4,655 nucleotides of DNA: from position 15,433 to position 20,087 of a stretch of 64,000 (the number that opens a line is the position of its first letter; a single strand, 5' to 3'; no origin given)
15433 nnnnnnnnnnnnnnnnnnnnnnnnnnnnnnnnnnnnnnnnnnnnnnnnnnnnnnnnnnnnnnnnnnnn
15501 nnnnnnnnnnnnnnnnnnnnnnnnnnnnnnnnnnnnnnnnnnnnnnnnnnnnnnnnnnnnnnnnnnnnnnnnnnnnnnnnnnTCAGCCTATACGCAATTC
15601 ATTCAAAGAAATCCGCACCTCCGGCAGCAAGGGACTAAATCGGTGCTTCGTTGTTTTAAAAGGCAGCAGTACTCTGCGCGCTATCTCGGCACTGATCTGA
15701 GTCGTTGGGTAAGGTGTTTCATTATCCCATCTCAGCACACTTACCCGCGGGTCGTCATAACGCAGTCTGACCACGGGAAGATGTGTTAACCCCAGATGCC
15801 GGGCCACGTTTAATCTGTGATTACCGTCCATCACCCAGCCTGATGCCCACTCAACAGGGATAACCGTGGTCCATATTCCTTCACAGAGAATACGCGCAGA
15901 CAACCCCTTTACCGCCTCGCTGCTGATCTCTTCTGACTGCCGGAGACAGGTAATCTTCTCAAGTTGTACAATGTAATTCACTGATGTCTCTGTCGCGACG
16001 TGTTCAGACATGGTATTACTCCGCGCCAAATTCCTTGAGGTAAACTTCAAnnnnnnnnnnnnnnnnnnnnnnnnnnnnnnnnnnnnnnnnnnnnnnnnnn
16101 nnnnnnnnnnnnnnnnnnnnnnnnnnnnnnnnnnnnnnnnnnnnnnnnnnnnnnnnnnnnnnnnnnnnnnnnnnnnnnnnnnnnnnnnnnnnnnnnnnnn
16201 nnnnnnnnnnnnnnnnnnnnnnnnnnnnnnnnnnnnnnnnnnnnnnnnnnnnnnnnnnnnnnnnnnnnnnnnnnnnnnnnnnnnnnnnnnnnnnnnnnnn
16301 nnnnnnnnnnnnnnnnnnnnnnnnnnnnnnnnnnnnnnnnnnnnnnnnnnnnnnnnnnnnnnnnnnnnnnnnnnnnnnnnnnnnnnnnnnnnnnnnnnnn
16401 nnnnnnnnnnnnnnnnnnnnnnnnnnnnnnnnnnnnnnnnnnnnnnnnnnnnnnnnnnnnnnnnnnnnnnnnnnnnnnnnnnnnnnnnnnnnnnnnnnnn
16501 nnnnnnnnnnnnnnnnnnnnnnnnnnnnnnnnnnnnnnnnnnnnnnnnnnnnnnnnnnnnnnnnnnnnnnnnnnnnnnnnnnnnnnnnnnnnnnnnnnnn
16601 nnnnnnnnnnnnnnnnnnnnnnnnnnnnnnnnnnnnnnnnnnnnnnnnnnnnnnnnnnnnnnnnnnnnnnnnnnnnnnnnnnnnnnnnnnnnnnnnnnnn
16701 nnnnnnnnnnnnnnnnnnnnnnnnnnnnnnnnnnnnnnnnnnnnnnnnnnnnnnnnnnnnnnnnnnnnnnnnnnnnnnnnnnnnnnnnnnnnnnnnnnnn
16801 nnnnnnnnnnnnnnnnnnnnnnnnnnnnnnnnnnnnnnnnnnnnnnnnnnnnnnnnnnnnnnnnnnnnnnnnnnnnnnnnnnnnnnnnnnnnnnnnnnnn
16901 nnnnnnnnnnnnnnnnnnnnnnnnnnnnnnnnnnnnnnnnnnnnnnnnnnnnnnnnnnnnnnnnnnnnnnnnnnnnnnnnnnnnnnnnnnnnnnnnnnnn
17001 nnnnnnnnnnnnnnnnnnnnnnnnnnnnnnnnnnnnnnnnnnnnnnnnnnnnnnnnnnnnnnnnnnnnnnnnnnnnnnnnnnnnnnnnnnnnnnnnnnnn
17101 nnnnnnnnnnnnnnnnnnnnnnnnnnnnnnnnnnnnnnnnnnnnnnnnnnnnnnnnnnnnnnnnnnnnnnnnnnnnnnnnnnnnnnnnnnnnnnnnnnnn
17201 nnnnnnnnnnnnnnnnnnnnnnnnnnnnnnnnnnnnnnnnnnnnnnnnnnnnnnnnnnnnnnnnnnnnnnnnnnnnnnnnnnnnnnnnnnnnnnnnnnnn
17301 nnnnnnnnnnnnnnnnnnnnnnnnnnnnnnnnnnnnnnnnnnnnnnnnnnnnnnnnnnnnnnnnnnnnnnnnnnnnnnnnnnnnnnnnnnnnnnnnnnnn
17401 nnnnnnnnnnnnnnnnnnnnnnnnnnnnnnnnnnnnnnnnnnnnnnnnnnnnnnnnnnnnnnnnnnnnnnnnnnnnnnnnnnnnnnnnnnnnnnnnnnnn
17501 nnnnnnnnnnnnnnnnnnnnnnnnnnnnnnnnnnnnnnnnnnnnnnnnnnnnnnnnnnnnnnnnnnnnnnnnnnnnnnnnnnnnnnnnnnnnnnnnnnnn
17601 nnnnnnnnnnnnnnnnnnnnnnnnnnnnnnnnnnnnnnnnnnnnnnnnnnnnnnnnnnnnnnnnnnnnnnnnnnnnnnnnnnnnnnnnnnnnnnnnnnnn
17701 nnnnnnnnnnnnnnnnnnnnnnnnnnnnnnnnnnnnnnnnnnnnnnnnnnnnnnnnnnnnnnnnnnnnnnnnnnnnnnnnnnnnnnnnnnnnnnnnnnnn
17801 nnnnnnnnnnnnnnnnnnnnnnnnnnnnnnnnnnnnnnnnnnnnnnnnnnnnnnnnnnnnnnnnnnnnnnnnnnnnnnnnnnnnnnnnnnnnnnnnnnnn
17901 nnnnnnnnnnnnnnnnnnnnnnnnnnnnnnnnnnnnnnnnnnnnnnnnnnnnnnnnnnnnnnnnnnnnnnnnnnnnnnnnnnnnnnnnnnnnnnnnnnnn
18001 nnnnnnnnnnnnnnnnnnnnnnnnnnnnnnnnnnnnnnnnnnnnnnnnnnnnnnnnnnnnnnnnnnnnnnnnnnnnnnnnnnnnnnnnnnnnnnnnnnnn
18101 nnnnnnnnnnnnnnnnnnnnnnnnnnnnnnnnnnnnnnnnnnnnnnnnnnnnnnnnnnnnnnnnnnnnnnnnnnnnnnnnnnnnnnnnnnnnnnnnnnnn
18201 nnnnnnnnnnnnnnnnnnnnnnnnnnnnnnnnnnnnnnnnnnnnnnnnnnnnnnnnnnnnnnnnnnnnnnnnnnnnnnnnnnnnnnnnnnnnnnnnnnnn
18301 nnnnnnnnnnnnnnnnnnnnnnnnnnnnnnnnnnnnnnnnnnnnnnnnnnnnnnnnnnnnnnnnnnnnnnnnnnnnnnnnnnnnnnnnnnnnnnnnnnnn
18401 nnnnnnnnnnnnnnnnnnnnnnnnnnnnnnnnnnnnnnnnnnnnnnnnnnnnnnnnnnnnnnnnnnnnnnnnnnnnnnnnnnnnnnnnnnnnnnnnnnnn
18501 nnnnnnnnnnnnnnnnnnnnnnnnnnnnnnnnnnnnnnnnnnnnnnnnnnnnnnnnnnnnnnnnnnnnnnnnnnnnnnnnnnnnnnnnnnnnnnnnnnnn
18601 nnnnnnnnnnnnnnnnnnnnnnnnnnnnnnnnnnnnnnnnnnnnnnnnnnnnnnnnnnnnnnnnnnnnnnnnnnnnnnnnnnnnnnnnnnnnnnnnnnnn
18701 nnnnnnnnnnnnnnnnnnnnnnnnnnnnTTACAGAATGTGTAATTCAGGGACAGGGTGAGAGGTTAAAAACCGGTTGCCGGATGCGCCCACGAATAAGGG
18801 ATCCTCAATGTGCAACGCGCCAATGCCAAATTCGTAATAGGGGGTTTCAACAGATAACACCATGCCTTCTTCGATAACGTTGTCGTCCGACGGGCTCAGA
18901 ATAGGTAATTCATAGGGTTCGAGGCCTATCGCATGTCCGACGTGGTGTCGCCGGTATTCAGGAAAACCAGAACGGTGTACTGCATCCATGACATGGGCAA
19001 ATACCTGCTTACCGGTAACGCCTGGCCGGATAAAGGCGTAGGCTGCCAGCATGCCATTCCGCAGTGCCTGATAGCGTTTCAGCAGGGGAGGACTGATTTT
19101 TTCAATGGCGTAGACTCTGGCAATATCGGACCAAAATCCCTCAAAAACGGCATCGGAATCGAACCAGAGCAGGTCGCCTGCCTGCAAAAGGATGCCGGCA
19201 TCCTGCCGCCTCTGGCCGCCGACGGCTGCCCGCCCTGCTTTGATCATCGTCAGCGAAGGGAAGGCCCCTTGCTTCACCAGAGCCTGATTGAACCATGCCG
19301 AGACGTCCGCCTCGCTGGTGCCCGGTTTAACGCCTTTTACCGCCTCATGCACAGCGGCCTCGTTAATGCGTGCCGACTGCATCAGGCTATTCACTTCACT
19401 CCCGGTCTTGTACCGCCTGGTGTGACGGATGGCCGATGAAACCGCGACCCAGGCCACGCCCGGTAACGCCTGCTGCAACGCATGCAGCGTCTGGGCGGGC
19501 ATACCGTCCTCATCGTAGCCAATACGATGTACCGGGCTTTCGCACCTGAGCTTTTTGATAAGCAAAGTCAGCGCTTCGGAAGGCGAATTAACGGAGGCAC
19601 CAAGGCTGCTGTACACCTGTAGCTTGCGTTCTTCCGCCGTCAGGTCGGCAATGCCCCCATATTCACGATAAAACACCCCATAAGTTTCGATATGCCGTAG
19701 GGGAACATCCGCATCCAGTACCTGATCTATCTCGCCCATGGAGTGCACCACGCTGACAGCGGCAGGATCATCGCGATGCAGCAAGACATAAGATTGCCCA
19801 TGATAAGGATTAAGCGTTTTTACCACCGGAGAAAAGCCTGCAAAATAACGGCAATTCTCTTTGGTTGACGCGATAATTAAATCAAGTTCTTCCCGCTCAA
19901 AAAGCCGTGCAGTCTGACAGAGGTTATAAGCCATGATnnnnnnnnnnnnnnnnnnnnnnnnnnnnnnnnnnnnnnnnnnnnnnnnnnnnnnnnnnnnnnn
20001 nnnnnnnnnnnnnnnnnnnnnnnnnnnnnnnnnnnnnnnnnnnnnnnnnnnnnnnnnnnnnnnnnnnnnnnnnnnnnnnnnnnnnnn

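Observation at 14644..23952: LysR-headed 9-gene operon looks like an undescribed biosynthetic cluster built around PyrD/PyrE paralogues, an SbnA-like PLP enzyme and a two-component flavin monooxygenase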

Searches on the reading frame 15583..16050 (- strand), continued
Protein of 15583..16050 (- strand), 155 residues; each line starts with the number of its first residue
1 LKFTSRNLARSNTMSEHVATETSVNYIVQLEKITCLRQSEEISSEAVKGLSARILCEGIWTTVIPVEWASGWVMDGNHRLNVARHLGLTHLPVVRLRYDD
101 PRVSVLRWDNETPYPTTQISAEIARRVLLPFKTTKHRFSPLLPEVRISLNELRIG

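Call 39: search_solved_structures(query=A1, max_evalue=10, show_alignments=4)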
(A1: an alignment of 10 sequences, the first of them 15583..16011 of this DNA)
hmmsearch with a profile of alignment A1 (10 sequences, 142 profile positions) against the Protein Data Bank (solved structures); distinct sequences matched with E-value up to 10: 18.
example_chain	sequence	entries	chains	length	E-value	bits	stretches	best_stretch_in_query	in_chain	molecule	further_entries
1vk1_A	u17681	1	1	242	1e-09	41.4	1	17-109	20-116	Conserved hypothetical protein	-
5x0b_A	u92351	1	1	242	8.1e-09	38.4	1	18-112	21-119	Free serine kinase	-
5x0j_A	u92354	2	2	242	5.3e-08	35.8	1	18-112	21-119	Free serine kinase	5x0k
5x0e_A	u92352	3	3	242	9.1e-08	35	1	18-112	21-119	Free serine kinase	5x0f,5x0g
5uje_A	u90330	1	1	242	7.5e-05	25.6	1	14-121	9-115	SbnI protein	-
7nfu_A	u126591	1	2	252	0.00091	22.1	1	21-111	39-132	Nucleoid occlusion protein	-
7ng0_A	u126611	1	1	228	0.0016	21.3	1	25-111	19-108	Nucleoid occlusion protein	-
5ujd_A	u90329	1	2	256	0.0072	19.2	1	15-84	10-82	Siderophore biosynthesis protein SbnI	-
6nr6_A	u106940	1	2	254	0.0086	18.9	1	15-84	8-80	Bifunctional transcriptional regulator/O-phospho-L-serine synthase SbnI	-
6t1f_A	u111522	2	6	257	0.017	17.9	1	30-116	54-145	Chromosome-partitioning protein ParB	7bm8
7bnk_A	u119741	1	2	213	0.041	16.7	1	29-81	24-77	ParB family protein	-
7bnr_A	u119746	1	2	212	0.046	16.5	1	29-81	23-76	ParB family protein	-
7o0n_A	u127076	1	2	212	0.055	16.3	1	29-82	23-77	ParB family protein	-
7ol9_A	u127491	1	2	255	0.088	15.6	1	28-115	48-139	Nucleoid occlusion protein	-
6ky4_A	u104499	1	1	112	0.1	15.4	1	23-80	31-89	Sulfiredoxin, chloroplastic/mitochondrial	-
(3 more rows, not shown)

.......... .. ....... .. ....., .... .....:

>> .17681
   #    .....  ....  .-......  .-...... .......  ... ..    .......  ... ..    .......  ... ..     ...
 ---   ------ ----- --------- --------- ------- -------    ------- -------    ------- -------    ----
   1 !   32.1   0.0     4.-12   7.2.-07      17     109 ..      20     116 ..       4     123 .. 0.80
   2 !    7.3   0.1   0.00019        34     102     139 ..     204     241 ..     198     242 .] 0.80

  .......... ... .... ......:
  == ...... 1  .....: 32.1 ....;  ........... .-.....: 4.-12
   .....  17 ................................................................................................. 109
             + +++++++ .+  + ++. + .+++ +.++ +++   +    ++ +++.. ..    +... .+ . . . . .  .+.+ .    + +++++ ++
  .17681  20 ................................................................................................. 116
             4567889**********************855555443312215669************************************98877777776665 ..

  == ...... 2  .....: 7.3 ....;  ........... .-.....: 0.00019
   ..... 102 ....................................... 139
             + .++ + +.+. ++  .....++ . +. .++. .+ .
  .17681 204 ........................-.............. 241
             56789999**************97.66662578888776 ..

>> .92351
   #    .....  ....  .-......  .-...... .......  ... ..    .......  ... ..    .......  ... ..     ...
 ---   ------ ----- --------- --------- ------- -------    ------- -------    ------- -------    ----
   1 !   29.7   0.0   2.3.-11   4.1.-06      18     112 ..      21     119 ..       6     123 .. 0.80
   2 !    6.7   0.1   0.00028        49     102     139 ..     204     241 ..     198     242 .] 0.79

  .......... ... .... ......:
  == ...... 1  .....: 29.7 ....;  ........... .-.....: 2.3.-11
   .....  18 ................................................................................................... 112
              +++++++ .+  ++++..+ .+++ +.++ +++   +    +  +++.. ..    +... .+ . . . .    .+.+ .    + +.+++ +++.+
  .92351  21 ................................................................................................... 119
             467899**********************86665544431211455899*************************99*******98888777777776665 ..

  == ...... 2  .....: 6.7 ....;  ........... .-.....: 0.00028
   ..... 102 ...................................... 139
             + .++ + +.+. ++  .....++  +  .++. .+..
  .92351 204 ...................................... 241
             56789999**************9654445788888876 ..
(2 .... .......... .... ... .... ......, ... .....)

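Call 48: predict_structure(alignment_id=A1)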
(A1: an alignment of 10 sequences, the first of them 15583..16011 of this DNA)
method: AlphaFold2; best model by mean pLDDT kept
length: 142 residues; sequences in the alignment: 10
mean_pLDDT: 69.3   pTM: 0.63
mean pLDDT of the five models: 69.3, 65.2, 65.0, 64.2, 63.5
residues with pLDDT >= 90: 7; 70-90: 66; 50-70: 54; < 50: 15
segments of 3 or more residues with pLDDT < 50: 1-7, 115-118
pLDDT, mean of each block of 10 residues (from residue 1): 42 68 56 86 89 69 76 85 63 54 68 53 74 86 72
secondary structure, 60 per line:
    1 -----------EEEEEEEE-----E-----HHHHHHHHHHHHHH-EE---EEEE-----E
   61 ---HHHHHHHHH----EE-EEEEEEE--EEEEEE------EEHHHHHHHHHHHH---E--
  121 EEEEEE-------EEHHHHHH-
elements in order: E12-19 H31-44 E51-54 H64-72 E80-86 E89-94 H103-114 E121-126 H136-141

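Call 52: fold_search(model_id=the predicted structure, library=pdb)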
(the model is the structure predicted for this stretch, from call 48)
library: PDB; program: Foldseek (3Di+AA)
matches with E <= 10: 242; with E <= 0.001: 0
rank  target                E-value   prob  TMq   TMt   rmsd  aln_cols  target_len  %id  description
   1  5x0b                  6.5e-02  0.84  0.46  0.28  15.8       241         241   12  Free serine kinase in complex with AMP (released 2017-04-12)
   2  5x0g                  6.9e-02  0.47  0.35  0.21  17.5       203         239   10  Free serine kinase (E30A mutant) in complex with ADP (released 2017-04-12)
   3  1vk1                  7.4e-02  0.91  0.51  0.33  13.8       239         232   12  Conserved hypothetical protein from Pyrococcus furiosus Pfu-392566-001 (released 2004-08-10)
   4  5uje                  8.3e-02  0.87  0.48  0.30  14.6       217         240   12  SbnI with C-terminal truncation from Staphylococcus aureus (released 2018-01-24)
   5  5x0k                  1.3e-01  0.75  0.46  0.29  16.1       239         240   12  Free serine kinase (E30Q mutant) in complex with AMP (released 2017-04-12)
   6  5x0e                  1.4e-01  0.77  0.48  0.30  15.3       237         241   12  Free serine kinase (E30A mutant) in complex with phosphoserine and AMP (released 2017-04-12)
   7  5x0j                  1.9e-01  0.77  0.50  0.31  14.9       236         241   12  Free serine kinase (E30Q mutant) in complex with phosphoserine and AMP (released 2017-04-12)
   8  6nr6_A                2.4e-01  0.66  0.47  0.28  13.5       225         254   12  Crystal Structure of Staphylococcus pseudintermedius SbnI in complex with ADP (released 2019-06-19)
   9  5ujd_A                2.7e-01  0.75  0.51  0.30  14.2       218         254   12  SbnI from Staphylococcus pseudintermedius (released 2018-01-24)
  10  5yw5_B                6.4e-01  0.23  0.23  0.21   5.2        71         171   15  Crystal structure of Adenine phosphoribosyltransferase from Francisella tularensis in complex with adenine (released 2018-01-03)
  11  4iqj_C                6.4e-01  0.11  0.21  0.04   9.6        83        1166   10  Structure of PolIIIalpha-Tauc-DNA complex suggests an atomic model of the replisome (released 2013-03-13)
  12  5bqp_C                7.8e-01  0.18  0.29  0.25  10.9       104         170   10  Hypoxanthine-guanine-xanthine phosphoribosyltransferase (HGXPRT) from Sulfolobus solfataricus with xanthosine and phos (released 2015-07-01)
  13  7qep_C0               7.8e-01  0.09  0.19  0.31  12.0        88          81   10  Cryo-EM structure of the ribosome from Encephalitozoon cuniculi (released 2022-02-09)
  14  5yw5_C                8.8e-01  0.16  0.27  0.23  10.3       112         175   13  Crystal structure of Adenine phosphoribosyltransferase from Francisella tularensis in complex with adenine (released 2018-01-03)
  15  5h8l_H                9.3e-01  0.04  0.18  0.12  11.8       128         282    8  Crystal structure of Medicago truncatula N-carbamoylputrescine amidohydrolase (MtCPA) C158S mutant in complex with put (released 2016-04-20)
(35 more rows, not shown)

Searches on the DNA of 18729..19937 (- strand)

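Call 85: search_rna_families(sources=[L049, L058, L047, L054, L041, L006], threshold=gathering)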
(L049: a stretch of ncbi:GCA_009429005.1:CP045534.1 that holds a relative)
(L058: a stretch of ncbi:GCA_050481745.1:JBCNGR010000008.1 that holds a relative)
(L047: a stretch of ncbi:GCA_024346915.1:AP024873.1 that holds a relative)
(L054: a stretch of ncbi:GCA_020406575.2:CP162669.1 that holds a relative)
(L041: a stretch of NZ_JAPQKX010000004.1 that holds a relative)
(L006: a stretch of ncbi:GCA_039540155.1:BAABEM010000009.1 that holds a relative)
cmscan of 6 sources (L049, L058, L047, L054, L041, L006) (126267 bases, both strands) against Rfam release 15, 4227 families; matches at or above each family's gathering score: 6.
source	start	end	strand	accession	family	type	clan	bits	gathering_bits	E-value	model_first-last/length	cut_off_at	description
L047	959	2500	-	RF00177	SSU_rRNA_bacteria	Gene; rRNA;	CL00111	1570.1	50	0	1-1533/1533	no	Bacterial small subunit ribosomal RNA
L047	1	350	-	RF02541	LSU_rRNA_bacteria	Gene; rRNA;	CL00112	264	50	1.5e-82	1-395/2925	3'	Bacterial large subunit ribosomal RNA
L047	6298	6520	-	RF00174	Cobalamin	Cis-reg; riboswitch;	CL00101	103.8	31.5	1.3e-24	1-189/189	no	Cobalamin riboswitch aptamer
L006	18431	18579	-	RF02012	group-II-D1D4-7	Intron;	CL00102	93.6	34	7e-18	1-151/151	no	Group II catalytic intron D1-D4-7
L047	823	896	-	RF00005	tRNA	Gene; tRNA;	CL00001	70.1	29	5.7e-13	1-71/71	no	tRNA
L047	652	724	-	RF00005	tRNA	Gene; tRNA;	CL00001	66.2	29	6.9e-12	1-71/71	no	tRNA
